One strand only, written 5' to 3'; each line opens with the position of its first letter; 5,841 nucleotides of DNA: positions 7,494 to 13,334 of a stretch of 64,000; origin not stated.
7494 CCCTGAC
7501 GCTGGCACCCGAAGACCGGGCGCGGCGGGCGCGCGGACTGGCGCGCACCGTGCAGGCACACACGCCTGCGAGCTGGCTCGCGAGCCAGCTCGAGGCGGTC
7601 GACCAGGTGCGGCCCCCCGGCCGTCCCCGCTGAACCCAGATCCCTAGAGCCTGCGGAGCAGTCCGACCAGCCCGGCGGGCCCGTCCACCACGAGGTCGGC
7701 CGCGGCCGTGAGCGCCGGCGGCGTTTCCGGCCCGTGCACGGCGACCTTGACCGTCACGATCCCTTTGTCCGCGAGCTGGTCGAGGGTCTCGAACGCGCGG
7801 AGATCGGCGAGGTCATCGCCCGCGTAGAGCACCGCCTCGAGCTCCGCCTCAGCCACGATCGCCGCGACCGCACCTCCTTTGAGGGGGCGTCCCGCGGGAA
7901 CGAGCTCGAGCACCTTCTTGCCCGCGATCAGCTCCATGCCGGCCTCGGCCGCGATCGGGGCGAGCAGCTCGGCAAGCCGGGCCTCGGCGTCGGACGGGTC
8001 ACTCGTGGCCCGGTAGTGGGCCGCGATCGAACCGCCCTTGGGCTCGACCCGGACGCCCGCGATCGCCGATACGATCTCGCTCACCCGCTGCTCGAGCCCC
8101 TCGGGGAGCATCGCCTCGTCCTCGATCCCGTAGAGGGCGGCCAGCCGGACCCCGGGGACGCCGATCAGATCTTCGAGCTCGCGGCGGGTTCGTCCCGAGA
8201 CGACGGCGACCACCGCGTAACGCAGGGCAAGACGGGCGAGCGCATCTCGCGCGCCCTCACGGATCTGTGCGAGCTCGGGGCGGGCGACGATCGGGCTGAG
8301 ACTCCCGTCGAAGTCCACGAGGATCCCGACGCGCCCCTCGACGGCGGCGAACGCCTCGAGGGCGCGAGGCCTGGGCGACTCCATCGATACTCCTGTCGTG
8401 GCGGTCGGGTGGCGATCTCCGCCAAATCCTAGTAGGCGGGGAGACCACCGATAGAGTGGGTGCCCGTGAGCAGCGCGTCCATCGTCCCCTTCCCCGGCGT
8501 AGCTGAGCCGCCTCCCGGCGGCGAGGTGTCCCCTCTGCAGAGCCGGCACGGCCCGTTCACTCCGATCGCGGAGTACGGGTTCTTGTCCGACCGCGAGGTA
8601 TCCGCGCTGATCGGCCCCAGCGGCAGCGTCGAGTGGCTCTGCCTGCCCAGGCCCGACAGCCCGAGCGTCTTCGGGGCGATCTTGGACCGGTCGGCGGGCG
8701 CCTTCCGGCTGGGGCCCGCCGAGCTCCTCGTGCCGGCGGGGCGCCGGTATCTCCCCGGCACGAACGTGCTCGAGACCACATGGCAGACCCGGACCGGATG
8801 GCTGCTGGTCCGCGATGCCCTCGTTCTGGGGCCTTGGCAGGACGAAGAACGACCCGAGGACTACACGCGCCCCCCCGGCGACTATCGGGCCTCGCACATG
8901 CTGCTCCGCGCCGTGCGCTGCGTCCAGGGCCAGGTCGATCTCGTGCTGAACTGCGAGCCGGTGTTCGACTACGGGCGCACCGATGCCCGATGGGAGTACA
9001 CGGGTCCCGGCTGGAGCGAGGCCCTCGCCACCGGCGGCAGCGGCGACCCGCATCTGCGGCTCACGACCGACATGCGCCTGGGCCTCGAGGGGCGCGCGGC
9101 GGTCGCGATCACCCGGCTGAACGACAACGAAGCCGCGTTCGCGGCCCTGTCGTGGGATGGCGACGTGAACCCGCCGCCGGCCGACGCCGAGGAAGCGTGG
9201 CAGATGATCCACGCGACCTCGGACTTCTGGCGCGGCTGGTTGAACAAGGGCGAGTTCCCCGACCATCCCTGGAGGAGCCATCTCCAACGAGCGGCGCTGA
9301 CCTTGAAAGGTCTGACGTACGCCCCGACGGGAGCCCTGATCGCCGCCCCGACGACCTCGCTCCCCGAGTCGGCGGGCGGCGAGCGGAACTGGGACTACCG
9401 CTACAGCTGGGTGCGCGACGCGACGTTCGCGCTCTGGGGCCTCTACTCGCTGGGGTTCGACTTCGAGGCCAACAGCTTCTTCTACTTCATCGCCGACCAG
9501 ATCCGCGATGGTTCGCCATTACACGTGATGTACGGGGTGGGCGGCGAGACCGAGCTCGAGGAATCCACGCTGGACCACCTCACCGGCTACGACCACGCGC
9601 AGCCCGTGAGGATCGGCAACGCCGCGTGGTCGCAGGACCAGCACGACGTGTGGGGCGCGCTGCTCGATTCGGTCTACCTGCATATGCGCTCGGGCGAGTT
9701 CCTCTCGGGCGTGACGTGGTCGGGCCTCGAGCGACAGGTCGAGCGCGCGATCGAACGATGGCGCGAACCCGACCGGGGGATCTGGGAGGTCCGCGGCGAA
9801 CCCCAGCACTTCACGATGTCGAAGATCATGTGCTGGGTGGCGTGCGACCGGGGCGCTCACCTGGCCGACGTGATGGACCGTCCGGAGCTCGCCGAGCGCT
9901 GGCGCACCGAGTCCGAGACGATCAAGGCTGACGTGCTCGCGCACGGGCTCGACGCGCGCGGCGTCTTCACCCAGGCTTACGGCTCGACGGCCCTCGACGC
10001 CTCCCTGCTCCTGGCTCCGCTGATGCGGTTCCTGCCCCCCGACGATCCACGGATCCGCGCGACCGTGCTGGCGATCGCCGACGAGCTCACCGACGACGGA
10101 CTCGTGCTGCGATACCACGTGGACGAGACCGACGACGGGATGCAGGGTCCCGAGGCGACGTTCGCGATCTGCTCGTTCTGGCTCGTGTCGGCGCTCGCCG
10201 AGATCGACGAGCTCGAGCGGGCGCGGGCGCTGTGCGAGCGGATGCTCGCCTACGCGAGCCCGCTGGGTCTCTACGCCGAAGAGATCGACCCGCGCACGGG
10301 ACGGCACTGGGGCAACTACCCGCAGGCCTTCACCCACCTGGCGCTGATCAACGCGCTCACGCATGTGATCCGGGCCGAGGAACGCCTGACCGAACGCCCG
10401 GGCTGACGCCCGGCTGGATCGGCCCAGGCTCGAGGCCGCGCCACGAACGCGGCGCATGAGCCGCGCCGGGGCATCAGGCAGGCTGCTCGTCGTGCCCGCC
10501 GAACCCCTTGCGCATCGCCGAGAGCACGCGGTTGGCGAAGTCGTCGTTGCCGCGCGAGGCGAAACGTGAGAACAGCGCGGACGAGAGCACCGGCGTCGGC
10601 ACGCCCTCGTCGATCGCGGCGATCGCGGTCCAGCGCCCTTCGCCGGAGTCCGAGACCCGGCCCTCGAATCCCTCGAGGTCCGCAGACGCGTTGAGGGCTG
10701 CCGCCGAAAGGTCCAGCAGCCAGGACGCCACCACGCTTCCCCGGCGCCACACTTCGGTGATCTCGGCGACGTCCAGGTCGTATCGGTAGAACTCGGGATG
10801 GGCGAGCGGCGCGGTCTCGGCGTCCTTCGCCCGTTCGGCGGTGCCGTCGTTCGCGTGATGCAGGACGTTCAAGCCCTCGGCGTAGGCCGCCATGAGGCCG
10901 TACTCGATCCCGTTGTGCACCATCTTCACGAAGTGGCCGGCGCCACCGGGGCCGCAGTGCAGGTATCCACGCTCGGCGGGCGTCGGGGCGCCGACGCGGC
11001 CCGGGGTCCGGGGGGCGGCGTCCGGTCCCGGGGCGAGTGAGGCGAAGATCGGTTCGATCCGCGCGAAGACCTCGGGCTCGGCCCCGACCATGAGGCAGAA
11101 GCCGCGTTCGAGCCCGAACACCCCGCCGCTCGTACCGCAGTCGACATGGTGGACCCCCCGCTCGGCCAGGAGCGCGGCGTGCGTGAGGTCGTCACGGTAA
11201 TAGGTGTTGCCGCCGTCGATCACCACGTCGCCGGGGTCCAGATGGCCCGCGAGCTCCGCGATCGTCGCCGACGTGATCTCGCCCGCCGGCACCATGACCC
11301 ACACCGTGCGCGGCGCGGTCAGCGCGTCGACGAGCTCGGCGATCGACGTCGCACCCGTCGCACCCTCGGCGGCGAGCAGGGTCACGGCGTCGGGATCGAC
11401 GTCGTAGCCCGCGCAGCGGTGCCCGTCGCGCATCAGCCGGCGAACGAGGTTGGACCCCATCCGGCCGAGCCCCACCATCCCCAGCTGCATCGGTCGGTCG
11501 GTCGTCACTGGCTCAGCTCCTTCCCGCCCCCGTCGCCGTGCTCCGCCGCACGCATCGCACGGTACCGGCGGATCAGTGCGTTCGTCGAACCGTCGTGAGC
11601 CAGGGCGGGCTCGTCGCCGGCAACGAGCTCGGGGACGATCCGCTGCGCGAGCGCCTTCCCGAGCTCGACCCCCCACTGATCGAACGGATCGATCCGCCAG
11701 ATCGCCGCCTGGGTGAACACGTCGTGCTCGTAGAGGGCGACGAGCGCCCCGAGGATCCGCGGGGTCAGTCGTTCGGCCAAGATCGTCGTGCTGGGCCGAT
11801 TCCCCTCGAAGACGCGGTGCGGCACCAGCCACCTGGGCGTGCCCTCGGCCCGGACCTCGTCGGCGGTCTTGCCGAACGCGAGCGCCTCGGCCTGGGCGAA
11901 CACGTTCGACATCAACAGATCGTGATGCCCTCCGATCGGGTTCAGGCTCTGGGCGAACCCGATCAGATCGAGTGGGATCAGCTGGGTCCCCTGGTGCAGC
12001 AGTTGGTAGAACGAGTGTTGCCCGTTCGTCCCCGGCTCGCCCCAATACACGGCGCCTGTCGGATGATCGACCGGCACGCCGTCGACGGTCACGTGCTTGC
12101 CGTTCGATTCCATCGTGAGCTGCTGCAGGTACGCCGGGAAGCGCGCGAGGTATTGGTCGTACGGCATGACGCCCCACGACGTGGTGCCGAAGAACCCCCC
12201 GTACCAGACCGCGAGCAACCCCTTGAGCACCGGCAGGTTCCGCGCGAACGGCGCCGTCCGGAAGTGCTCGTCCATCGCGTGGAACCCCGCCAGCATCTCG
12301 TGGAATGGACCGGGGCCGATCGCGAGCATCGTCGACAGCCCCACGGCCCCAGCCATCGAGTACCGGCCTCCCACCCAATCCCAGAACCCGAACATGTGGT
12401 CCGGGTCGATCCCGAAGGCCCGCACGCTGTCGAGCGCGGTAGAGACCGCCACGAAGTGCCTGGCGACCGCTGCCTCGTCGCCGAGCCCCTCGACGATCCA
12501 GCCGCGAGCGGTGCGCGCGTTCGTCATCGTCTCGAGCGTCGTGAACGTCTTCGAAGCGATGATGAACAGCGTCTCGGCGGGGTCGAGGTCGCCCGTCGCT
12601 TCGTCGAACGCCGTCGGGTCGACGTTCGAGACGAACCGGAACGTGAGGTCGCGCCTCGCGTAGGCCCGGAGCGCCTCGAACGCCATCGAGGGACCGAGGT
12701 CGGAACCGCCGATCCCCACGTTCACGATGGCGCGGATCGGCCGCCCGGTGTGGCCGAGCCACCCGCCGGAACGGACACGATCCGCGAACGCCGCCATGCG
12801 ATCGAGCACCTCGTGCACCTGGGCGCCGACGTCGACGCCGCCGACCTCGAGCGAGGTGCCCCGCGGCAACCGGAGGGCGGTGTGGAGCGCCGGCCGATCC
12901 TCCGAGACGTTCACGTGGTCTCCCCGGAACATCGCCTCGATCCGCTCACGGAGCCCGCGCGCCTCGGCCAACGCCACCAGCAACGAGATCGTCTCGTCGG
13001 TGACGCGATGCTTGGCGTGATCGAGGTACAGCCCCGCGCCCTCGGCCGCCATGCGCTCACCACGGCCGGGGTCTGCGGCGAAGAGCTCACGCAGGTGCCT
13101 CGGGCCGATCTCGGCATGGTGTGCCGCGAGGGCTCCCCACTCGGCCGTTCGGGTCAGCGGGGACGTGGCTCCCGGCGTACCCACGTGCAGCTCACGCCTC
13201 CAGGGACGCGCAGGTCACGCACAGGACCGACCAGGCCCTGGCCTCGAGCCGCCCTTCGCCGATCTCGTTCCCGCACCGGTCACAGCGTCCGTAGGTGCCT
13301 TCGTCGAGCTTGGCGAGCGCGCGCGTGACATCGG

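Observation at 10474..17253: Cyanophycin operon cphB-cphA in an actinobacterial-type genome, followed on the same strand by a DksA/TraR zinc-finger gene, pgi and gnd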

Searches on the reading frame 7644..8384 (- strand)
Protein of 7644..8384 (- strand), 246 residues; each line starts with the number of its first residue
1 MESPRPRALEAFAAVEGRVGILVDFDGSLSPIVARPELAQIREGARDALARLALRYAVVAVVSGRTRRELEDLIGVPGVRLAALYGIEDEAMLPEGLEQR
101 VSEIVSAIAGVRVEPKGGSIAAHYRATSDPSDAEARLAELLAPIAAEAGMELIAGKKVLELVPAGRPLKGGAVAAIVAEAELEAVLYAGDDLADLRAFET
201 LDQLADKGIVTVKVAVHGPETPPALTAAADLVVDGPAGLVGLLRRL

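Call 25: search_protein_families(library=ncbifam, proteins=[window:7644-8384:-], max_evalue=0.001)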
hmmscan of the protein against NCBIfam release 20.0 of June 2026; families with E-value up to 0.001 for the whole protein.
window:7644-8384:- (246 aa): 4 families
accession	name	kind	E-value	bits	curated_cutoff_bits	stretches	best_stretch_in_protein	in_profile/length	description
TIGR00685.1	T6PP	equivalog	1.6e-32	113.4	68.05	1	20-245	5-247/250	trehalose-phosphatase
NF011071.0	PRK14501.1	equivalog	5.9e-27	94.2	634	1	12-215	488-701/729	bifunctional alpha,alpha-trehalose-phosphate synthase (UDP-forming)/trehalose-phosphatase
NF007560.0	PRK10187.1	equivalog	2.2e-17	63.3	327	1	18-216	14-221/266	trehalose-phosphatase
TIGR01484.1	HAD-SF-IIB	subfamily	9.4e-07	29.1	41.8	0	106-202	107-216/221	HAD-IIB family hydrolase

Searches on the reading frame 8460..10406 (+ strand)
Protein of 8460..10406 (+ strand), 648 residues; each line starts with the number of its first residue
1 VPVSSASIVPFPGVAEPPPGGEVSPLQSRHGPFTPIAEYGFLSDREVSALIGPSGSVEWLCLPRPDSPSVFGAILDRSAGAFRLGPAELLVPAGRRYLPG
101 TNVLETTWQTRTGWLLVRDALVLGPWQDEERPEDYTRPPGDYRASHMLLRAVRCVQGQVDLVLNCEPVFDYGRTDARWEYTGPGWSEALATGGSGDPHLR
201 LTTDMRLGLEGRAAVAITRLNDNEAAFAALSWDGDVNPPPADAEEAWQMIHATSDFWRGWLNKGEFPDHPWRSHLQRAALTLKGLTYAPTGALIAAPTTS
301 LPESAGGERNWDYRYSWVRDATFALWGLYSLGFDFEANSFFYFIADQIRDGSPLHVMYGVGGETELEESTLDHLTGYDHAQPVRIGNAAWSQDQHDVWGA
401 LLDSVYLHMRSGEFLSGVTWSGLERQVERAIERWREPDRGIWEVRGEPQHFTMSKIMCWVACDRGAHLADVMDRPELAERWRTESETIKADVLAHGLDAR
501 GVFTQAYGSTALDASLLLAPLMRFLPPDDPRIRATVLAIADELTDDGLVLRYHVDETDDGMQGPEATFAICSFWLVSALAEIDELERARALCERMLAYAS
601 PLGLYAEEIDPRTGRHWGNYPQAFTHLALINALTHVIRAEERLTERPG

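Call 4: search_protein_families(library=pfam, proteins=[window:8460-10406:+])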
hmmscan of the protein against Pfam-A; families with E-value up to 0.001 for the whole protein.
window:8460-10406:+ (648 aa): 2 families
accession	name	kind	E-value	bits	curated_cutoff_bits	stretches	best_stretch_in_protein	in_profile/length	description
PF00723.27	Glyco_hydro_15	-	6.7e-68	230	22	1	272-633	4-426/427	Glycosyl hydrolases family 15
PF19291.4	TREH_N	-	6.2e-16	58.7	23.1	1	34-110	13-90/211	Trehalase-like, N-terminal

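Call 5: search_protein_families(library=ncbifam, proteins=[window:8460-10406:+])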
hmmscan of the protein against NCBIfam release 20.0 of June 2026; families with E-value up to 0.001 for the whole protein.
window:8460-10406:+ (648 aa): 3 families
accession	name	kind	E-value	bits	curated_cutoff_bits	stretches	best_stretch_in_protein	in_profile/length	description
NF041084.1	trehalase_H1_Arch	equivalog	2.3e-109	366.6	820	2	152-634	90-568/570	alpha,alpha-trehalase TreH1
NF041085.1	trehalase_H2_Arch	equivalog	1.3e-92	311.2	1000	2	251-635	191-575/579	alpha,alpha-trehalase TreH2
TIGR01577.1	oligosac_amyl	hypoth_equivalog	1.6e-11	43.6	820.7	1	273-578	256-542/616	oligosaccharide amylase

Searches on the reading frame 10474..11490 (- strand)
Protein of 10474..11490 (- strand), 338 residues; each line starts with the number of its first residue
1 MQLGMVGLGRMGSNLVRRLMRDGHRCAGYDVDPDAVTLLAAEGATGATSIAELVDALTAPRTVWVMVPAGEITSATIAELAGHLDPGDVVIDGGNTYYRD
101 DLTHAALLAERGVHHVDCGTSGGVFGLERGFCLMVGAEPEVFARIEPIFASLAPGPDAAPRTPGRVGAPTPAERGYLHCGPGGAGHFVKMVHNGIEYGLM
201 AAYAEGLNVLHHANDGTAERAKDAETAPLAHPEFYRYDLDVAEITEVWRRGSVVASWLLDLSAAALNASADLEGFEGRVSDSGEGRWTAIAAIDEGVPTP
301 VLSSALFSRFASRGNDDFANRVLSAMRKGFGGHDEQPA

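Call 4: search_protein_families(library=pfam, proteins=[window:10474-11490:-])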
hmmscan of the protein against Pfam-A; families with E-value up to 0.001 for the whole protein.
window:10474-11490:- (338 aa): 3 families
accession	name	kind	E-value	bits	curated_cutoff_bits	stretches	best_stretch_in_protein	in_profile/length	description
PF03446.21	NAD_binding_2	-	1.3e-37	129.8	21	1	3-153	2-153/161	NAD binding domain of 6-phosphogluconate dehydrogenase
PF00393.24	6PGD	-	1.2e-19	71.2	27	2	185-219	1-35/290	6-phosphogluconate dehydrogenase, C-terminal domain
PF03807.23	F420_oxidored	-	0.00029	21.8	21.6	1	3-93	2-91/94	NADP oxidoreductase coenzyme F420-dependent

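Call 5: search_protein_families(library=ncbifam, proteins=[window:10474-11490:-])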
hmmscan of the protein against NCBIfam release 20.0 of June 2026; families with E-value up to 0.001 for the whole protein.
window:10474-11490:- (338 aa): 12 families
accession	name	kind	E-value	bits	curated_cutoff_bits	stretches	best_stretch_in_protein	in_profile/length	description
NF007161.0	PRK09599.1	subfamily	8.7e-136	452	271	1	1-336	1-299/302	NADP-dependent phosphogluconate dehydrogenase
TIGR00872.1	gnd_rel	equivalog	9.4e-126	419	297.2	1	1-337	1-297/299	phosphogluconate dehydrogenase (NAD(+)-dependent, decarboxylating)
NF006765.0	PRK09287.1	equivalog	2.3e-60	204.8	413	1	2-220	5-214/476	NADP-dependent phosphogluconate dehydrogenase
TIGR00873.1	gnd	equivalog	4.3e-55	187.3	426.7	2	2-216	1-206/467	decarboxylating NADP(+)-dependent phosphogluconate dehydrogenase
TIGR01692.1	HIBADH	equivalog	2.8e-18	66.3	291.6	1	6-152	2-149/288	3-hydroxyisobutyrate dehydrogenase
NF043037.1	ThreonDh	equivalog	5.7e-14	52.2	350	1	2-153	4-156/297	L-threonate dehydrogenase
NF008592.0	PRK11559.1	equivalog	8.5e-13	48.2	397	1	1-153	3-156/296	2-hydroxy-3-oxopropionate reductase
TIGR01505.1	tartro_sem_red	equivalog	9.7e-13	48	340.75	1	3-153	2-153/291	2-hydroxy-3-oxopropionate reductase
NF012005.0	PRK15461.1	equivalog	3.8e-12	46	348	1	3-148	4-150/298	sulfolactaldehyde 3-reductase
NF011633.0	PRK15059.1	equivalog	5.3e-09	35.7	451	1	1-152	1-152/292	2-hydroxy-3-oxopropionate reductase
NF006409.0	PRK08655.1-3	equivalog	1.8e-05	24.4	310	1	5-92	5-89/290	prephenate dehydrogenase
NF042925.1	FHMPC_DH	equivalog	0.00055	19.3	500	1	2-40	2-40/304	5-formyl-3-hydroxy-2-methylpyridine 4-carboxylate 5-dehydrogenase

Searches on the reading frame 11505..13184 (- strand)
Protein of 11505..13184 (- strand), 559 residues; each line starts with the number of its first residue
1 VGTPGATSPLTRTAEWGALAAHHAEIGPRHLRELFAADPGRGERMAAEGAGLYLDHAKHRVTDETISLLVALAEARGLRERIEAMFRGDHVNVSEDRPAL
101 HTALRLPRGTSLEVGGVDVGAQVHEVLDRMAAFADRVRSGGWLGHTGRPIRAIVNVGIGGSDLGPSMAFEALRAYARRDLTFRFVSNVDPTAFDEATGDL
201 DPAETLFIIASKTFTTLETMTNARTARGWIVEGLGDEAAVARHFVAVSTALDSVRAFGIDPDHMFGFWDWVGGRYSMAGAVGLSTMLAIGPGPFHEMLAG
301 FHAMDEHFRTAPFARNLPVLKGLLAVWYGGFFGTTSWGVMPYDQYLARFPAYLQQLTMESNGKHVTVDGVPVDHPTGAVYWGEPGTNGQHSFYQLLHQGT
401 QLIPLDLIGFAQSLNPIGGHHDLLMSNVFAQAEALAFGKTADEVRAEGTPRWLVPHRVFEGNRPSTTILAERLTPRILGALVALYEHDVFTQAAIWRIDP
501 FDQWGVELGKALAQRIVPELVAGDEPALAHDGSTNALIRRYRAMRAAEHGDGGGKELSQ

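Call 4: search_protein_families(library=pfam, proteins=[window:11505-13184:-])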
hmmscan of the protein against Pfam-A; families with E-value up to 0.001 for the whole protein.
window:11505-13184:- (559 aa): 1 family
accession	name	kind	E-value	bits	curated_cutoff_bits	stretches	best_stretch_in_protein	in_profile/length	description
PF00342.24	PGI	-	1.8e-198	660.5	22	1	55-538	1-486/486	Phosphoglucose isomerase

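Call 5: search_protein_families(library=ncbifam, proteins=[window:11505-13184:-])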
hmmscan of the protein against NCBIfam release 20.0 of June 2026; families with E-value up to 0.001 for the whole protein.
window:11505-13184:- (559 aa): 7 families
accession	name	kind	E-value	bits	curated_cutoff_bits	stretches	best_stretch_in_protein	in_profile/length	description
NF001211.0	PRK00179.1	equivalog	3.1e-238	791.7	492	1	10-545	6-543/544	glucose-6-phosphate isomerase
NF010695.0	PRK14095.1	equivalog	1.3e-118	397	703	1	41-527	36-519/536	glucose-6-phosphate isomerase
NF010696.0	PRK14096.1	equivalog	3.3e-54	184.3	671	1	47-517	17-462/528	glucose-6-phosphate isomerase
NF003016.0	PRK03868.1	equivalog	3e-25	88.9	487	1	150-514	58-404/410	glucose-6-phosphate isomerase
NF010697.0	PRK14097.1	equivalog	9.3e-19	67.3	443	1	152-510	75-425/448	glucose-6-phosphate isomerase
NF007080.0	PRK09533.1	equivalog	8.1e-17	60.3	712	1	117-375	431-677/949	bifunctional transaldolase/phosoglucose isomerase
NF040629.1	PGI_Meth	equivalog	1e-11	44.6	350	1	151-365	62-267/396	glucose-6-phosphate isomerase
